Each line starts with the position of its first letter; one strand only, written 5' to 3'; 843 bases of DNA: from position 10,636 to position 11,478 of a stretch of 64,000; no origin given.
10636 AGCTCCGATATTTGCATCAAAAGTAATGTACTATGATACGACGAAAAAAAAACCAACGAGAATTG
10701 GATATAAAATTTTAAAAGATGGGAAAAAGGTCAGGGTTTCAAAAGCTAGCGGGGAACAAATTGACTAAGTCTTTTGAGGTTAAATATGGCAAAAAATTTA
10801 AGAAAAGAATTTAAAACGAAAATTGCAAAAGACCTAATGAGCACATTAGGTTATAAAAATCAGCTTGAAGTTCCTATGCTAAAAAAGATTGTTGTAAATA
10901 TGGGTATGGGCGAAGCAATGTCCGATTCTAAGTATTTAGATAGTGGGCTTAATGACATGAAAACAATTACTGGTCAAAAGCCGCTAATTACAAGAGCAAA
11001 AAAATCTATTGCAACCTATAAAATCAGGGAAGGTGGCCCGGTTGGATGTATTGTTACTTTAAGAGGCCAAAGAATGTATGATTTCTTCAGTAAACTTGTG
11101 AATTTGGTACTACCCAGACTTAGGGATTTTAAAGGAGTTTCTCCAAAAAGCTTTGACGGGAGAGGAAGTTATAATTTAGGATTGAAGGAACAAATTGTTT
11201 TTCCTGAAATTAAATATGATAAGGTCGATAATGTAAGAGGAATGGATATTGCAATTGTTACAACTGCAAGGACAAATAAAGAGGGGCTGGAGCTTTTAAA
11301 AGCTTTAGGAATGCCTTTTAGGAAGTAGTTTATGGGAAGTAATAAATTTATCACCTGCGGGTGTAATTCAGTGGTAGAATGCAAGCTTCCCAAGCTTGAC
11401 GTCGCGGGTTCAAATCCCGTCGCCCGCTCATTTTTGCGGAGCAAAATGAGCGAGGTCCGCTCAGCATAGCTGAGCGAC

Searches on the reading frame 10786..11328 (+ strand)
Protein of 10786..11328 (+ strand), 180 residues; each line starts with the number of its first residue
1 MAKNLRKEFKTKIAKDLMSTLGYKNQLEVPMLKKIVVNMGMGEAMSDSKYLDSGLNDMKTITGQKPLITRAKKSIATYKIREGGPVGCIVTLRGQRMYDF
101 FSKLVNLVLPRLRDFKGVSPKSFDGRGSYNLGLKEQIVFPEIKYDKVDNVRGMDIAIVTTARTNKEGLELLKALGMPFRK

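Call 7: find_homologous_proteins(query=window:10786-11328:+, max_evalue=1e-20)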
Query window:10786-11328:+ (180 aa): 8000 proteins with E <= 1e-20 among 8000 candidates; the best 120 are listed.
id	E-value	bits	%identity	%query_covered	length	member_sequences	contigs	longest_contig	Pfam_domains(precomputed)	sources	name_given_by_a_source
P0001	1.5e-111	388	100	100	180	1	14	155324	PF00281.25,PF00673.27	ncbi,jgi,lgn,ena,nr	ncbi:MAG: 50S ribosomal protein L5 [Candidatus Melainabacteria bacterium RIFCSPLOWO2_02_FULL_35_15]|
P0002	2.7e-109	380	98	100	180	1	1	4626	PF00281.25,PF00673.27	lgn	-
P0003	5.7e-109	379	98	100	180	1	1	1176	PF00281.25,PF00673.27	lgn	-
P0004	6.6e-109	379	98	100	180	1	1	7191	PF00281.25,PF00673.27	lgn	-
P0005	1.1e-107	375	96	100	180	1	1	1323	PF00281.25,PF00673.27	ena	-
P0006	6.6e-107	373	96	100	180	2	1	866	PF00281.25,PF00673.27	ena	-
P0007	1.7e-106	371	94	100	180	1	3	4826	PF00281.25,PF00673.27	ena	-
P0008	8.4e-104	363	92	100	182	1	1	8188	PF00281.25,PF00673.27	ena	-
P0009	1.0e-103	362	93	100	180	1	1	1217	PF00281.25,PF00673.27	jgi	jgi:large subunit ribosomal protein L5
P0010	1.3e-103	362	93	100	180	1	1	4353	PF00281.25,PF00673.27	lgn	-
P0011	2.0e-103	361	93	100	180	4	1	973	PF00281.25,PF00673.27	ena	-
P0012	5.2e-103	360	92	100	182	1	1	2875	PF00281.25,PF00673.27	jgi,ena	-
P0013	5.2e-103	360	92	100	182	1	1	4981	PF00281.25,PF00673.27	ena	-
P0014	9.0e-103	359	92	100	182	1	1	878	PF00281.25,PF00673.27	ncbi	-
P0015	1.5e-102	358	91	99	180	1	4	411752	PF00281.25,PF00673.27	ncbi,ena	-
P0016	1.8e-102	358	93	100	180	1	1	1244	PF00281.25,PF00673.27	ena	-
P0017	2.1e-102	358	92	99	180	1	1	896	PF00281.25,PF00673.27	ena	-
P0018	2.8e-102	358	92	100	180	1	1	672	PF00281.25,PF00673.27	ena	-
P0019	4.0e-102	357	92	100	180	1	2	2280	PF00281.25,PF00673.27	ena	-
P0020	8.5e-102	356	91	100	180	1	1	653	PF00281.25,PF00673.27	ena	-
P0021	1.5e-101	355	90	99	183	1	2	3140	PF00281.25,PF00673.27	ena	-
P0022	2.8e-101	354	91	100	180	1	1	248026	PF00281.25,PF00673.27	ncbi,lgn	-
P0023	5.0e-101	353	89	100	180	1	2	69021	PF00281.25,PF00673.27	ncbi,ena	-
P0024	8.6e-101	353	89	100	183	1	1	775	PF00281.25,PF00673.27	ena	-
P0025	2.7e-100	351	92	99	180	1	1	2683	PF00281.25,PF00673.27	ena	-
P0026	4.1e-100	350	89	100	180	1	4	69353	PF00281.25,PF00673.27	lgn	-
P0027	2.8e-96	338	86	100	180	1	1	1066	PF00281.25,PF00673.27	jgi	jgi:large subunit ribosomal protein L5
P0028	6.0e-93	327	84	100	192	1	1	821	PF00281.25,PF00673.27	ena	-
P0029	9.2e-91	320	80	100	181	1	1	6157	PF00281.25,PF00673.27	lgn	-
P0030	2.0e-90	319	81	100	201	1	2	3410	PF00281.25,PF00673.27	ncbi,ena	-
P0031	3.0e-90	318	82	100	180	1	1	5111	PF00281.25,PF00673.27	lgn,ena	-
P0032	5.0e-90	318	80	100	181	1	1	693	PF00281.25,PF00673.27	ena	-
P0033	7.5e-90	317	79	100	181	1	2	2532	PF00281.25,PF00673.27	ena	-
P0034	9.5e-90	317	79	100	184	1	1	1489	PF00281.25,PF00673.27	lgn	-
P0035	1.4e-89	316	80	99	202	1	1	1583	PF00281.25,PF00673.27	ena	-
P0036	1.5e-89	316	80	100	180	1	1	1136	PF00281.25,PF00673.27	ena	-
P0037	1.5e-89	316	80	100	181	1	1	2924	PF00281.25,PF00673.27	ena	-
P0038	2.1e-89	316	79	100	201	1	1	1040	PF00281.25,PF00673.27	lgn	-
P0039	2.3e-89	316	78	100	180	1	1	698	PF00281.25,PF00673.27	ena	-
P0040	3.0e-89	315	78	100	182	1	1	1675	PF00281.25,PF00673.27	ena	-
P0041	3.1e-89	315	81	100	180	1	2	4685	PF00281.25,PF00673.27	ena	-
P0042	3.3e-89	315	79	100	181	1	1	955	PF00281.25,PF00673.27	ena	-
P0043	6.7e-89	314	78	100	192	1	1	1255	PF00281.25,PF00673.27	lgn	-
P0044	7.5e-89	314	78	100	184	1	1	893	PF00281.25,PF00673.27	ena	-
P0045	8.8e-89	314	78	100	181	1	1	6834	PF00281.25,PF00673.27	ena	-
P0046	1.4e-88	313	78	100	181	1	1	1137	PF00281.25,PF00673.27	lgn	-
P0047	1.7e-88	313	79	99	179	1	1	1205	PF00281.25,PF00673.27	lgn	-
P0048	2.7e-88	312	79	100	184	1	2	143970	PF00281.25,PF00673.27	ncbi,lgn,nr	ncbi:MAG: 50S ribosomal protein L5 [Candidatus Melainabacteria bacterium]|nr:50S ribosomal protein L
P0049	6.7e-88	311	78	99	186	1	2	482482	PF00281.25,PF00673.27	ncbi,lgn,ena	-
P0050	9.6e-88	310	80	99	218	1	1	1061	PF00281.25,PF00673.27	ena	-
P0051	1.2e-87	310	77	100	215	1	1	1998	PF00281.25,PF00673.27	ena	-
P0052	1.2e-87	310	77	100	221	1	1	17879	PF00281.25,PF00673.27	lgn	-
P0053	1.3e-87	310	78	99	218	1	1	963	PF00281.25,PF00673.27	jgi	-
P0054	1.7e-87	309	78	100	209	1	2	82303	PF00281.25,PF00673.27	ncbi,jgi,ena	-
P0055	3.8e-87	308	78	96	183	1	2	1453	PF00281.25,PF00673.27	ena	-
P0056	5.8e-87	308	79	100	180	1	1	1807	PF00281.25,PF00673.27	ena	-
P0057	7.6e-87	307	77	100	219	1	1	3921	PF00281.25,PF00673.27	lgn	-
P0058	1.9e-86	306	76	99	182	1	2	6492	PF00281.25,PF00673.27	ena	-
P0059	4.3e-86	305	77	100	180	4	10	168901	PF00281.25,PF00673.27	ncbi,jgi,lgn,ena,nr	ncbi:MAG: 50S ribosomal protein L5 [Candidatus Melainabacteria bacterium RIFCSPHIGHO2_02_FULL_34_12]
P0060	4.5e-86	305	77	100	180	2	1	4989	PF00281.25,PF00673.27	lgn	-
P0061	5.5e-86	305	77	100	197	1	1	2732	PF00281.25,PF00673.27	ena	-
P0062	6.9e-86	304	77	100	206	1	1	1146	PF00281.25,PF00673.27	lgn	-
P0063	9.6e-86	304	78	99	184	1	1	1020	PF00281.25,PF00673.27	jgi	-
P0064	2.5e-85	302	76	100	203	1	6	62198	PF00281.25,PF00673.27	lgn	-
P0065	2.8e-85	302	77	100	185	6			PF00281.25,PF00673.27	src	-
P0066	2.9e-85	302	74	99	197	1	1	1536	PF00281.25,PF00673.27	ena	-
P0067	3.2e-85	302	76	99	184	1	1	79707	PF00281.25,PF00673.27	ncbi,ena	-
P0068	5.3e-85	301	75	99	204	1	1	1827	PF00281.25,PF00673.27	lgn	-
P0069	5.3e-85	301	76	100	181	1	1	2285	PF00281.25,PF00673.27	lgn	-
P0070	5.8e-85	301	76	99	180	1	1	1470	PF00281.25,PF00673.27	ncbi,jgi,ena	-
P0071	1.6e-84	300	77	98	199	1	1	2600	PF00281.25,PF00673.27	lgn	-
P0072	1.7e-84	300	74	99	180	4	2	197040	PF00281.25,PF00673.27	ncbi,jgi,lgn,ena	-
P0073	1.8e-84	300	76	98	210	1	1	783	PF00281.25,PF00673.27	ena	-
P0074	2.1e-84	299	76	99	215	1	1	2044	PF00281.25,PF00673.27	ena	-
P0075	2.8e-84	299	77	100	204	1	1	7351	PF00281.25,PF00673.27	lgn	-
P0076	3.0e-84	299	75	100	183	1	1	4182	PF00281.25,PF00673.27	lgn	-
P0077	3.1e-84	299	76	98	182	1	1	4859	PF00281.25,PF00673.27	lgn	-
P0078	3.3e-84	299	74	100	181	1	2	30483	PF00281.25,PF00673.27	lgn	-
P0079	3.7e-84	299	77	98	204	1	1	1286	PF00281.25,PF00673.27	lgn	-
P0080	3.9e-84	299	76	100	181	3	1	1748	PF00281.25,PF00673.27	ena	-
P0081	4.7e-84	298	76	99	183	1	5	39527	PF00281.25,PF00673.27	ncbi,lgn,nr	ncbi:MAG: 50S ribosomal protein L5 [Candidatus Melainabacteria bacterium]|nr:50S ribosomal protein L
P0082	8.1e-84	297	75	100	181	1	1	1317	PF00281.25,PF00673.27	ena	-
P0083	1.3e-83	297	76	98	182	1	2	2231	PF00281.25,PF00673.27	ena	-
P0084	1.8e-83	296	74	100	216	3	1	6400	PF00281.25,PF00673.27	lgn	-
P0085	3.0e-83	296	74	100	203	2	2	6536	PF00281.25,PF00673.27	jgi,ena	-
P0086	3.9e-83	295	76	100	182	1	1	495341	PF00281.25,PF00673.27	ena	-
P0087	5.7e-83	295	74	99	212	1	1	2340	PF00281.25,PF00673.27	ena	-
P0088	4.6e-82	292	73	100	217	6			PF00281.25,PF00673.27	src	-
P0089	5.9e-81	288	77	93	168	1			PF00281.25,PF00673.27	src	-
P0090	7.7e-81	288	72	100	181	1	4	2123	PF00281.25,PF00673.27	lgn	-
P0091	1.7e-79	283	71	99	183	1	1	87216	PF00281.25,PF00673.27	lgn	-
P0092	4.0e-79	282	93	78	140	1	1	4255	PF00281.25,PF00673.27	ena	-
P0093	1.4e-77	277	68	100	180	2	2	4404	PF00281.25,PF00673.27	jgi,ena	-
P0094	2.9e-77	276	72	100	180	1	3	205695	PF00281.25,PF00673.27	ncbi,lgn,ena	-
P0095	2.8e-76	273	68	100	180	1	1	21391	PF00281.25,PF00673.27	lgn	-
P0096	3.2e-76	273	71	99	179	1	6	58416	PF00281.25,PF00673.27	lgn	-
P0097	7.7e-76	272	69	100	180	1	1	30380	PF00281.25,PF00673.27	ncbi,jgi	jgi:large subunit ribosomal protein L5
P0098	7.8e-76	272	67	100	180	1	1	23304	PF00281.25,PF00673.27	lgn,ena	-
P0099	1.5e-75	271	69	100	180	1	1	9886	PF00281.25,PF00673.27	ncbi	-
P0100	1.6e-74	267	69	100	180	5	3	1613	PF00281.25,PF00673.27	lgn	-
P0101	5.1e-72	259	64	100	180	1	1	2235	PF00281.25,PF00673.27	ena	-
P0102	6.5e-72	259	83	79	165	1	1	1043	PF00281.25,PF00673.27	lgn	-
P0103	3.7e-71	256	63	98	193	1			PF00281.25,PF00673.27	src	-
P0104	5.5e-71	256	65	97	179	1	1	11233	PF00281.25,PF00673.27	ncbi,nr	ncbi:MAG: 50S ribosomal protein L5 [Mariprofundaceae bacterium]|nr:50S ribosomal protein L5 [Maripro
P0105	5.7e-71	256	66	97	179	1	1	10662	PF00281.25,PF00673.27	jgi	-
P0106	7.0e-71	255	60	98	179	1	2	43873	PF00281.25,PF00673.27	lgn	-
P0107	1.0e-70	255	62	99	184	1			PF00281.25,PF00673.27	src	-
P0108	1.7e-70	254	63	98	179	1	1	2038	PF00281.25,PF00673.27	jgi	jgi:large subunit ribosomal protein L5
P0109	1.8e-70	254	63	98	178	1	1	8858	PF00281.25,PF00673.27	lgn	-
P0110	2.6e-70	254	60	98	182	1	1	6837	PF00281.25,PF00673.27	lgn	-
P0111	2.7e-70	254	63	98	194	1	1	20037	PF00281.25,PF00673.27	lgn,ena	-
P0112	2.8e-70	253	60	98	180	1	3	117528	PF00281.25,PF00673.27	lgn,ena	-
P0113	3.0e-70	253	65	97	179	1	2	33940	PF00281.25,PF00673.27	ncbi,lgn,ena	-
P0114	3.1e-70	253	62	98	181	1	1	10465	PF00281.25,PF00673.27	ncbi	ncbi:MAG TPA: 50S ribosomal protein L5 [Candidatus Obscuribacterales bacterium]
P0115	3.2e-70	253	62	100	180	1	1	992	PF00281.25,PF00673.27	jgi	jgi:large subunit ribosomal protein L5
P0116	3.8e-70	253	62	100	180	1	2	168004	PF00281.25,PF00673.27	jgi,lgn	jgi:large subunit ribosomal protein L5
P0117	4.1e-70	253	62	100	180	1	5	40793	PF00281.25,PF00673.27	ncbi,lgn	-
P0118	4.3e-70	253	59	98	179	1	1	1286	PF00281.25,PF00673.27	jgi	jgi:large subunit ribosomal protein L5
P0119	4.3e-70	253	62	97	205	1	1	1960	PF00281.25,PF00673.27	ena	-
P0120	4.8e-70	253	62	100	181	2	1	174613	PF00281.25,PF00673.27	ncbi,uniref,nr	ncbi:LSU ribosomal protein L5P [Marininema mesophilum]|uniref:Large ribosomal subunit protein uL5 n=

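Call 10: find_related_loci(query=window:10786-11328:+, collection=genome_contigs, flank=3000)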
Query window:10786-11328:+ (180 aa) in genome_contigs; peptide patterns used: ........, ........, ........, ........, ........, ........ (x = any residue, [..] = any of these).
599 stretches matched a pattern (row limit reached: there are more); 530 encode a relative of the query (tblastn E <= 1e-3); the best 80 are kept; 80 distinct loci.
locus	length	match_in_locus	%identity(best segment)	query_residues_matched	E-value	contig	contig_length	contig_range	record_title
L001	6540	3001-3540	89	1-180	3e-108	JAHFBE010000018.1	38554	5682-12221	MAG: Candidatus Melainabacteria bacterium isolate nzgw191 NODE_443_length_38555_cov_3.580085, whole genome shotgun seque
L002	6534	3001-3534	78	3-180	3e-94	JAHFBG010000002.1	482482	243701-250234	MAG: Candidatus Melainabacteria bacterium isolate nzgw193 NODE_11_length_482483_cov_15.756869, whole genome shotgun sequ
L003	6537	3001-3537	74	1-179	1e-90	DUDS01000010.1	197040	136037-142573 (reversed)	MAG TPA_asm: Candidatus Melainabacteria bacterium SSGW_16 3300000574.qc.1_(paired)_contig_2650, whole genome shotgun seq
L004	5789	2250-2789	68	1-180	9e-85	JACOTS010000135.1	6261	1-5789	MAG: Candidatus Melainabacteria bacterium isolate NC_groundwater_50_Pr7_S2p5_34_9 FFV18_S2p5_scaffold_663971, whole geno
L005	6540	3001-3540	72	1-180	6e-84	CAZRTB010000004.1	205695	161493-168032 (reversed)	MAG TPA_asm: uncultured Gammaproteobacteria bacterium isolate SRP150892_co1_95 genome assembly, contig: NODE_33_length_2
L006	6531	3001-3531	62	4-180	2e-77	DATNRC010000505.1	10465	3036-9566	MAG TPA_asm: Candidatus Obscuribacterales bacterium isolate SMAG_U16523 k141_417170, whole genome shotgun sequence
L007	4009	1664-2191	63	5-180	2e-76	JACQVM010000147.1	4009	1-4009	MAG: Candidatus Melainabacteria bacterium isolate NC_groundwater_1463_Ag_S-0.65um_47_13 S_p65_S5_coassembly_k141_1935664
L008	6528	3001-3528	58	5-180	4e-76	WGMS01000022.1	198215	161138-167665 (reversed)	MAG: bacterium isolate RI_106 c_000000064457, whole genome shotgun sequence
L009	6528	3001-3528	58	5-180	4e-76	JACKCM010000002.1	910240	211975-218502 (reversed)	MAG: Candidatus Obscuribacterales bacterium isolate HK-STAS-CYAN-1 HK-STAS-CYAN-1_2, whole genome shotgun sequence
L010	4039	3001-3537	60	2-180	5e-76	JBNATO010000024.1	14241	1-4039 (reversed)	MAG: Thermacetogeniaceae bacterium isolate Kamch4342-2A-MF-16 bin16.fa-24, whole genome shotgun sequence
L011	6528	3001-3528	58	5-180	4e-76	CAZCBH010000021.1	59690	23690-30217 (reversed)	MAG TPA_asm: uncultured Candidatus Obscuribacterales bacterium isolate SRP329715_co1_382 genome assembly, contig: NODE_5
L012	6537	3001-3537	59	2-180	1e-75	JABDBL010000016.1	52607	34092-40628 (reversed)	MAG: Candidatus Melainabacteria bacterium isolate BWMinControl_Nextera63_MAG3 3300020769.a:Ga0207039_1019, whole genome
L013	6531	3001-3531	58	4-180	1e-75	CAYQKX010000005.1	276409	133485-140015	MAG TPA_asm: uncultured Candidatus Obscuribacterales bacterium isolate SRP287051_co1_96 genome assembly, contig: NODE_66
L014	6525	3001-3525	61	5-179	9e-76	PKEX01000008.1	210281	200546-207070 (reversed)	MAG: Clostridia bacterium isolate RSA5 c_000000000008, whole genome shotgun sequence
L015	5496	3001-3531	58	4-180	2e-75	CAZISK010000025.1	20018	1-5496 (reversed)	MAG TPA_asm: uncultured Candidatus Obscuribacterales bacterium isolate SRP173033_co1_370 genome assembly, contig: NODE_4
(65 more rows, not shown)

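Call 16: find_related_loci(query=window:10786-11328:+, collection=metagenome_contigs, flank=2500)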
Query window:10786-11328:+ (180 aa) in metagenome_contigs; peptide patterns used: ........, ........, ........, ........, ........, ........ (x = any residue, [..] = any of these).
599 stretches matched a pattern (row limit reached: there are more); 524 encode a relative of the query (tblastn E <= 1e-3); the best 80 are kept; 80 distinct loci.
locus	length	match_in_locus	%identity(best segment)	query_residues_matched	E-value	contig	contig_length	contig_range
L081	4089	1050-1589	92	1-180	1e-109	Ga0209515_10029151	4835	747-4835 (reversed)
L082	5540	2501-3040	77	1-180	3e-93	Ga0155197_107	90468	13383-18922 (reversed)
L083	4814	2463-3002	73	1-180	1e-89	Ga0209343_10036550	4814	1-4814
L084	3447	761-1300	73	1-180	4e-90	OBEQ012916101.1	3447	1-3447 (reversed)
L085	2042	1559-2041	78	1-161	6e-90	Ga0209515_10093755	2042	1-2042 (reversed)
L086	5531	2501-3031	62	4-180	5e-76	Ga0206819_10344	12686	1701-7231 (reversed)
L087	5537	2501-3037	59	2-180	7e-76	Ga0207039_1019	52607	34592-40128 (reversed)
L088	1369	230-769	58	1-180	6e-80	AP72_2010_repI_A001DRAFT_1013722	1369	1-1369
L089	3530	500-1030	59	4-180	7e-75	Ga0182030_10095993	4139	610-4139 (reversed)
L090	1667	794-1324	59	4-180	2e-78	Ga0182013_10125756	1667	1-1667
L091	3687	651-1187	61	2-180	6e-75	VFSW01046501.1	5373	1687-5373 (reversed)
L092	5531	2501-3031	59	4-180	6e-75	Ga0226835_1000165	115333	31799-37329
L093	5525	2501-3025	61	5-179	9e-75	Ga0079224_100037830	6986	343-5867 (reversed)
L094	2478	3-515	64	10-180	6e-76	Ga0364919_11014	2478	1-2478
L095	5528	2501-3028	57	5-180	9e-75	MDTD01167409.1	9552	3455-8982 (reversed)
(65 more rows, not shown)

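Call 18: find_encoding_contigs(protein=P0004, flank=2500, max_places=3)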
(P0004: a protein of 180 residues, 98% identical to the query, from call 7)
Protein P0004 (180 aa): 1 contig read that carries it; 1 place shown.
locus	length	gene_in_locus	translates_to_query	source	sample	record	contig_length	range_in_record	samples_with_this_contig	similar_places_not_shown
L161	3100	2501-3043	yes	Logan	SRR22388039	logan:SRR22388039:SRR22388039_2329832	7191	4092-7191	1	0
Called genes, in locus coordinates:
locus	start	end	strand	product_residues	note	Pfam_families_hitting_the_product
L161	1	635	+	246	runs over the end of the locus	PF07650:KH_2, PF00189:Ribosomal_S3_C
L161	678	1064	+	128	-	PF00252:Ribosomal_L16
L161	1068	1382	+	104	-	PF00831:Ribosomal_L29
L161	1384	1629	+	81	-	PF00366:Ribosomal_S17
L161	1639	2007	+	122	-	PF00238:Ribosomal_L14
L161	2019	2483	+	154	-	PF00467:KOW, PF17136:ribosomal_L24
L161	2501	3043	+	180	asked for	PF00281:Ribosomal_L5, PF00673:Ribosomal_L5_C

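Call 19: find_encoding_contigs(protein=P0015, flank=2500, max_places=3)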
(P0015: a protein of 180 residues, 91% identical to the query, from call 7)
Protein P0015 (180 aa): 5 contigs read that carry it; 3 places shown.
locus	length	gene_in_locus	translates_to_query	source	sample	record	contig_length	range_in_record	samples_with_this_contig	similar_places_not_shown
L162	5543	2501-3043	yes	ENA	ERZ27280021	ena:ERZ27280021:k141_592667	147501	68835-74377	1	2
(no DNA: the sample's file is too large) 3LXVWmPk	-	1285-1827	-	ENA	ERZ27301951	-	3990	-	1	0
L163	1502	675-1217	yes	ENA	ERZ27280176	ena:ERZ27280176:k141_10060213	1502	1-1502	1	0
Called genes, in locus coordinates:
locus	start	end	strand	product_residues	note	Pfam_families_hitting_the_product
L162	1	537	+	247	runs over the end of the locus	PF07650:KH_2, PF00189:Ribosomal_S3_C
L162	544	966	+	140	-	PF00252:Ribosomal_L16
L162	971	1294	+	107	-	PF00831:Ribosomal_L29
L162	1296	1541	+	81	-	PF00366:Ribosomal_S17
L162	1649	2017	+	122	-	PF00238:Ribosomal_L14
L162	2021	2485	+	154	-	PF00467:KOW, PF17136:ribosomal_L24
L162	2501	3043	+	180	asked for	PF00281:Ribosomal_L5, PF00673:Ribosomal_L5_C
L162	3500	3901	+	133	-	PF00410:Ribosomal_S8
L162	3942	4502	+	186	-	PF00347:Ribosomal_L6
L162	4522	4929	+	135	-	PF00861:Ribosomal_L18p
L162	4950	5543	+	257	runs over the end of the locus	PF00333:Ribosomal_S5, PF03719:Ribosomal_S5_C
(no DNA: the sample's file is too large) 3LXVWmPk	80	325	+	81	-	PF00366:Ribosomal_S17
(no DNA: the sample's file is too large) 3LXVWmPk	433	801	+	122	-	PF00238:Ribosomal_L14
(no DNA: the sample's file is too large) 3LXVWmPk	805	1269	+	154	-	PF00467:KOW, PF17136:ribosomal_L24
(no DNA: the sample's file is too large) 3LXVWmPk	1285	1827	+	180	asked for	PF00281:Ribosomal_L5, PF00673:Ribosomal_L5_C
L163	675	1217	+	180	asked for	PF00281:Ribosomal_L5, PF00673:Ribosomal_L5_C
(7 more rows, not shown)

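Call 21: find_encoding_contigs(protein=P0002, flank=2500, max_places=3)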
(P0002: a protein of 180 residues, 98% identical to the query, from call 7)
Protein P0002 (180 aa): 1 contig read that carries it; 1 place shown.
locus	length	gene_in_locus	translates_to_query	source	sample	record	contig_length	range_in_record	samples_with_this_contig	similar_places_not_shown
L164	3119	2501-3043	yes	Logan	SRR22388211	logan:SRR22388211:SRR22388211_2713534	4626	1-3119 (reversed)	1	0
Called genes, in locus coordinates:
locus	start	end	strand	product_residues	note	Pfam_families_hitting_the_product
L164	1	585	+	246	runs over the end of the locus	PF07650:KH_2, PF00189:Ribosomal_S3_C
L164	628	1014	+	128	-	PF00252:Ribosomal_L16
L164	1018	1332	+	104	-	PF00831:Ribosomal_L29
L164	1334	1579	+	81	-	PF00366:Ribosomal_S17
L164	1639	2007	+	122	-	PF00238:Ribosomal_L14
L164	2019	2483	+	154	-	PF00467:KOW, PF17136:ribosomal_L24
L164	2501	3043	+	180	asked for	PF00281:Ribosomal_L5, PF00673:Ribosomal_L5_C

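Call 22: find_encoding_contigs(protein=P0007, flank=2500, max_places=3)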
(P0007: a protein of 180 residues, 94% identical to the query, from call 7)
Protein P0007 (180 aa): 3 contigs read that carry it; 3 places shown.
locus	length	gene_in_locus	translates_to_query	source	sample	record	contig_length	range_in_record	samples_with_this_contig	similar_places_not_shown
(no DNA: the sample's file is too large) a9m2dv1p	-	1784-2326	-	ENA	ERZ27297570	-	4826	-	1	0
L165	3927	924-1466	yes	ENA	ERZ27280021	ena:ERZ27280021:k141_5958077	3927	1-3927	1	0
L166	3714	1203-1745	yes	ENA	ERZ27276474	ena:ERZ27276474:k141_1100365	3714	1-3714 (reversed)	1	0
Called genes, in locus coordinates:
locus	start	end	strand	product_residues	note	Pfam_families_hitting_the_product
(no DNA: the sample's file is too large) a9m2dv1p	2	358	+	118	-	?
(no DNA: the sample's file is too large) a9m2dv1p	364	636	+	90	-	PF00831:Ribosomal_L29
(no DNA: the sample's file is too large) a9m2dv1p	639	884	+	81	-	PF00366:Ribosomal_S17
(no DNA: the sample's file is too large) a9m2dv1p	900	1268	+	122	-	PF00238:Ribosomal_L14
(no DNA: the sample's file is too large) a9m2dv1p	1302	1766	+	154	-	PF00467:KOW, PF17136:ribosomal_L24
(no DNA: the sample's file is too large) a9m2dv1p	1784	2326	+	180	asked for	PF00281:Ribosomal_L5, PF00673:Ribosomal_L5_C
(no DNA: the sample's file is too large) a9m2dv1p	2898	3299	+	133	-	PF00410:Ribosomal_S8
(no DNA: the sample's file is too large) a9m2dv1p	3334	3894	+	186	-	PF00347:Ribosomal_L6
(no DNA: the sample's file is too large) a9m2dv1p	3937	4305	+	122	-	PF00861:Ribosomal_L18p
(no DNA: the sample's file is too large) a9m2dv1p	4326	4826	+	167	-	?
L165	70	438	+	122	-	PF00238:Ribosomal_L14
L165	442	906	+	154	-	PF00467:KOW, PF17136:ribosomal_L24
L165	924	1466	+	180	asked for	PF00281:Ribosomal_L5, PF00673:Ribosomal_L5_C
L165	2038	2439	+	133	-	PF00410:Ribosomal_S8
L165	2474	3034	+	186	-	PF00347:Ribosomal_L6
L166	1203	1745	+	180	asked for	PF00281:Ribosomal_L5, PF00673:Ribosomal_L5_C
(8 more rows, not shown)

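Call 26: find_encoding_contigs(protein=P0022, flank=1500, max_places=2)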
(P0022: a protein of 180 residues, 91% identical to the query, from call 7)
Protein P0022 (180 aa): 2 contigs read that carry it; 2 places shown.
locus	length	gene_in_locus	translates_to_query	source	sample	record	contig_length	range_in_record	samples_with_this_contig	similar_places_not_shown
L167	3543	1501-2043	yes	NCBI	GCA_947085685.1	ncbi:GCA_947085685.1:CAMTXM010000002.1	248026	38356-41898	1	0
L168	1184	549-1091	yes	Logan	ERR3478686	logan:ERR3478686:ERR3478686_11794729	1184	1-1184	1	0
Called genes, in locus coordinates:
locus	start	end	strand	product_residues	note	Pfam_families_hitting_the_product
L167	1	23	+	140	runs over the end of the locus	PF00252:Ribosomal_L16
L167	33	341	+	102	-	PF00831:Ribosomal_L29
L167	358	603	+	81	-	PF00366:Ribosomal_S17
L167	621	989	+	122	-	PF00238:Ribosomal_L14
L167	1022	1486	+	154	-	PF00467:KOW, PF17136:ribosomal_L24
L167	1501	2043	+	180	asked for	PF00281:Ribosomal_L5, PF00673:Ribosomal_L5_C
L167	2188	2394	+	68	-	PF00253:Ribosomal_S14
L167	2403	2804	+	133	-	PF00410:Ribosomal_S8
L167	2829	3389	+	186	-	PF00347:Ribosomal_L6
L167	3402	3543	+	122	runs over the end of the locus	PF00861:Ribosomal_L18p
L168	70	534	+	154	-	PF00467:KOW, PF17136:ribosomal_L24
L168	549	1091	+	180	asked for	PF00281:Ribosomal_L5, PF00673:Ribosomal_L5_C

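Call 27: find_encoding_contigs(protein=P0048, flank=1500, max_places=2)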
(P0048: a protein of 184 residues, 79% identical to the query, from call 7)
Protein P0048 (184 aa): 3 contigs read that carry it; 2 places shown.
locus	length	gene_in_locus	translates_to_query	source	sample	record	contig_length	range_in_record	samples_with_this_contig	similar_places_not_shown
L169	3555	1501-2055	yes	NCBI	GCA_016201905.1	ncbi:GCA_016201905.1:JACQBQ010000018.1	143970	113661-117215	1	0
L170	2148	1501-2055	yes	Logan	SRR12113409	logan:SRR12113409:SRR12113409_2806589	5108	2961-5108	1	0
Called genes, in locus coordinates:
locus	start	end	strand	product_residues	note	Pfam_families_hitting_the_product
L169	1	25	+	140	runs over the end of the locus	PF00252:Ribosomal_L16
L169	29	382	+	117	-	PF00831:Ribosomal_L29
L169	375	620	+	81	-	PF00366:Ribosomal_S17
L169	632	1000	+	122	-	PF00238:Ribosomal_L14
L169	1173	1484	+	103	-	PF00467:KOW (weak), PF17136:ribosomal_L24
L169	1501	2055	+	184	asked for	PF00281:Ribosomal_L5, PF00673:Ribosomal_L5_C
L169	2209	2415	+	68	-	PF00253:Ribosomal_S14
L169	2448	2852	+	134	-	PF00410:Ribosomal_S8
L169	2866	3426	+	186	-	PF00347:Ribosomal_L6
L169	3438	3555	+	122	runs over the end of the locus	PF00861:Ribosomal_L18p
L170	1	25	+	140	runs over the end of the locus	PF00252:Ribosomal_L16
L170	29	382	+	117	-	PF00831:Ribosomal_L29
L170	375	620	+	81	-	PF00366:Ribosomal_S17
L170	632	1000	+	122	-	PF00238:Ribosomal_L14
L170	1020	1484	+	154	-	PF00467:KOW (weak), PF17136:ribosomal_L24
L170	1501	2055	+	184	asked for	PF00281:Ribosomal_L5, PF00673:Ribosomal_L5_C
